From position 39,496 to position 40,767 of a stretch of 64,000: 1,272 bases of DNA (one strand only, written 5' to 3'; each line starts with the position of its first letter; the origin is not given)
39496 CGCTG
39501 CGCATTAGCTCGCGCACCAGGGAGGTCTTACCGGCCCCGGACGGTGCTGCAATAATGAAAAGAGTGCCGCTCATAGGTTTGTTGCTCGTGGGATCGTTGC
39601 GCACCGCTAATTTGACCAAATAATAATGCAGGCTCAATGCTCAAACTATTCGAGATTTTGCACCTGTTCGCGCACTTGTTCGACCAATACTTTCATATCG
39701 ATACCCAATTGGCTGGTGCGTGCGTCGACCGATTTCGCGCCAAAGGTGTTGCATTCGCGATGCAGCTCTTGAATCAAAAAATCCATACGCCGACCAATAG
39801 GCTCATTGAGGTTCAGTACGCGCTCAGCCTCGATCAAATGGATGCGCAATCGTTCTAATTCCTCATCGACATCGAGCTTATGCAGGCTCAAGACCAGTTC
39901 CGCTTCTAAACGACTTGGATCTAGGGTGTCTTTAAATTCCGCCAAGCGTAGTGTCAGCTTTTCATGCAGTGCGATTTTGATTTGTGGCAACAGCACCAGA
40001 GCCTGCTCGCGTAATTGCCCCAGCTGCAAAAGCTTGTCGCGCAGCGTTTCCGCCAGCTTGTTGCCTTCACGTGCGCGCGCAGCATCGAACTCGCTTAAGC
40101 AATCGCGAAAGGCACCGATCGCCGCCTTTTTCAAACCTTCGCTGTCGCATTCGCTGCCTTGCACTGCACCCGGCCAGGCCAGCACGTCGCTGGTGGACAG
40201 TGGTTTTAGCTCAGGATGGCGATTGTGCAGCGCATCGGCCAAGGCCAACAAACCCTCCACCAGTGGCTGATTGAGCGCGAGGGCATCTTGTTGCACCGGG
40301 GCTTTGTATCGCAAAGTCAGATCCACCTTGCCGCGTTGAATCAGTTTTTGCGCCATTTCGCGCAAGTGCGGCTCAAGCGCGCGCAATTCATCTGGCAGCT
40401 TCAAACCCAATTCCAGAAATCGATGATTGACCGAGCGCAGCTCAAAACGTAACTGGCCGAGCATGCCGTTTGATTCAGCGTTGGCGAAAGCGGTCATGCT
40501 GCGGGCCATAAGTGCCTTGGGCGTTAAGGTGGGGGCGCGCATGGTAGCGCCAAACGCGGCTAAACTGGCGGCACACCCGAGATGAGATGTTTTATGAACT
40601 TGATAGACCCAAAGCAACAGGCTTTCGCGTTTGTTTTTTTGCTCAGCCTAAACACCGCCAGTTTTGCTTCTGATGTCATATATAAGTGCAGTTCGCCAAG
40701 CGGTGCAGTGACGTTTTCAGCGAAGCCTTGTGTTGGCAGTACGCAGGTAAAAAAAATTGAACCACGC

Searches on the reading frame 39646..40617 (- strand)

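Call 79: search_protein_families(library=pfam, proteins=[window:39646-40617:-], max_evalue=0.00001)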
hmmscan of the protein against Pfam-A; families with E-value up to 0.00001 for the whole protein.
window:39646-40617:- (323 aa): 2 families
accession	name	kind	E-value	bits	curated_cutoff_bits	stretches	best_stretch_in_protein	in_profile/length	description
PF03755.18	YicC-like_N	-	5.8e-36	124.7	25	1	39-189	2-155/156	Endoribonuclease YicC-like, N-terminal region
PF08340.16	YicC-like_C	-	2.1e-35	121.9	27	1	211-323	6-120/120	Endoribonuclease YicC-like, C-terminal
